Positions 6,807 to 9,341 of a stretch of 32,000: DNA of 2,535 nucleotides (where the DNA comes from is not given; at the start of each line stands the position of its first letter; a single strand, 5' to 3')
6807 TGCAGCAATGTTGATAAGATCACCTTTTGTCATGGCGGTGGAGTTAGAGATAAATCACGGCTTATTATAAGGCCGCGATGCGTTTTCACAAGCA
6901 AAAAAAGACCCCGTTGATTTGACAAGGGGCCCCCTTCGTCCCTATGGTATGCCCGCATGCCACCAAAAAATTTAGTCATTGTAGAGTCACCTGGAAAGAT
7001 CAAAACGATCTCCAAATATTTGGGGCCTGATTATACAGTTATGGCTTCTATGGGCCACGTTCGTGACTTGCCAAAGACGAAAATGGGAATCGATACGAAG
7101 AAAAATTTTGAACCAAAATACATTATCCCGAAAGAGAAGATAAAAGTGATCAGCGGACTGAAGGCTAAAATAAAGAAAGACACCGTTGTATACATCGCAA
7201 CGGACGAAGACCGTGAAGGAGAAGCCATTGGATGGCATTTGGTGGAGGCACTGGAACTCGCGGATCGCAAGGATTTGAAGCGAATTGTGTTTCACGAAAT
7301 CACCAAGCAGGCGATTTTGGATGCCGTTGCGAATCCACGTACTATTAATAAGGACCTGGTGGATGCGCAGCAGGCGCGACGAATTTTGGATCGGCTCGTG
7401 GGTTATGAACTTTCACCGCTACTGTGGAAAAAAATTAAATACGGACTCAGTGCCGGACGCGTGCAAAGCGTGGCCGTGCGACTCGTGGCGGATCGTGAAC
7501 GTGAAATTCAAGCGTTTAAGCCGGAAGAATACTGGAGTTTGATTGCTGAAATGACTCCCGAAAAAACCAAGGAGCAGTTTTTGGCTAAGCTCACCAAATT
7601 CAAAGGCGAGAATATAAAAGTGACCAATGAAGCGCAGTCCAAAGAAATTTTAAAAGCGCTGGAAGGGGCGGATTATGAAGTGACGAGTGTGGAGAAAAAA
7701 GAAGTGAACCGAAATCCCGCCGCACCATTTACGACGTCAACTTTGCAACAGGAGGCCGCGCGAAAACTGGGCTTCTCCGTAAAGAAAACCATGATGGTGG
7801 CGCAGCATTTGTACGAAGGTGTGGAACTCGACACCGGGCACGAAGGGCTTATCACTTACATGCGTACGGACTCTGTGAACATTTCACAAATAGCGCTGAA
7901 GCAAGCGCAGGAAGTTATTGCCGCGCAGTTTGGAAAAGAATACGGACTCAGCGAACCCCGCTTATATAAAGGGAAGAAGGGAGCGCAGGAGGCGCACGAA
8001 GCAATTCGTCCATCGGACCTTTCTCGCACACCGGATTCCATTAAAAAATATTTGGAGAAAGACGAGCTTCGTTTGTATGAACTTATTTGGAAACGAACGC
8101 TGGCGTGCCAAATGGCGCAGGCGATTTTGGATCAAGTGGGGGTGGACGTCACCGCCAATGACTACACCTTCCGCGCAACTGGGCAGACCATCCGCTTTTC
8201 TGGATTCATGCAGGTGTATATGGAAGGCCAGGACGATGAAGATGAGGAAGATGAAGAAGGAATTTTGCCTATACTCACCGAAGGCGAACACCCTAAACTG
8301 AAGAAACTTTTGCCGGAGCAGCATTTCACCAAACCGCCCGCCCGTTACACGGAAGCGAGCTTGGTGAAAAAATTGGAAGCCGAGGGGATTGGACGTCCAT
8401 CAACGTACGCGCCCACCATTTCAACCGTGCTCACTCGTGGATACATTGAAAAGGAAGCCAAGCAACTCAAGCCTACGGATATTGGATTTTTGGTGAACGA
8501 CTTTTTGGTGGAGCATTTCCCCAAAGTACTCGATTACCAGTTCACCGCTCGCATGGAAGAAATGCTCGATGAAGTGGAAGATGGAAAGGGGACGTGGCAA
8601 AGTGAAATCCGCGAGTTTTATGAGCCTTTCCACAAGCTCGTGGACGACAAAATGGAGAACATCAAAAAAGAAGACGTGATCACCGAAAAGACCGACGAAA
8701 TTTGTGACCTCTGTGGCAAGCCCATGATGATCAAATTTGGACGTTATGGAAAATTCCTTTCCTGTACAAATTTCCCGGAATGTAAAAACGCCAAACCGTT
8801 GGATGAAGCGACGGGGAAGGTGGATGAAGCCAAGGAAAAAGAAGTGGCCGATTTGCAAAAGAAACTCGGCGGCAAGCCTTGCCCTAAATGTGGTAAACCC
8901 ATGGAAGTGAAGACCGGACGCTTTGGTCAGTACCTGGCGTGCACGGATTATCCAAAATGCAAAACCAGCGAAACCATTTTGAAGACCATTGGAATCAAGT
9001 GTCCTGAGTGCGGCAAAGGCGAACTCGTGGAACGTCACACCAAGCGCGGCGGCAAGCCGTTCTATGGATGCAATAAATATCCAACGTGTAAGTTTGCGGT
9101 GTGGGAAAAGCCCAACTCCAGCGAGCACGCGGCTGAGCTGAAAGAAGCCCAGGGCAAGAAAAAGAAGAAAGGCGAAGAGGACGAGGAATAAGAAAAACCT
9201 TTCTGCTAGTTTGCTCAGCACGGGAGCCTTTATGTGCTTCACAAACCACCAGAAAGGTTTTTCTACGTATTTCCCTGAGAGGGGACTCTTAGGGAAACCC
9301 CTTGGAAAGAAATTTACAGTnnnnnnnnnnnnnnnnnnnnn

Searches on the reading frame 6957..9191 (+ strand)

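Call 6: search_protein_families(library=pfam, proteins=[window:6957-9191:+], max_evalue=0.01)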
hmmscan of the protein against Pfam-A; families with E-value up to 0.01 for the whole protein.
window:6957-9191:+ (744 aa): 5 families
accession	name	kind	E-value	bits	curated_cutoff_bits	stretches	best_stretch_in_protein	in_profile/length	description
PF01131.25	Topoisom_bac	-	4.1e-130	434.9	35.1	1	130-549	2-408/411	DNA topoisomerase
PF01396.24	Zn_ribbon_Top1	-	8.2e-39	131.6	32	3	581-616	2-37/39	Topoisomerase DNA binding C4 zinc finger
PF01751.28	Toprim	-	8.4e-21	74.4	23.1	1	6-115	2-96/96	Toprim domain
PF13368.11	Toprim_C_rpt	-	4.6e-06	26.9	22.3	0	643-661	2-20/57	Topoisomerase C-terminal repeat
PF13408.12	Zn_ribbon_recom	-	0.00015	22.5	25.3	0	680-710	6-34/58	Recombinase zinc beta ribbon domain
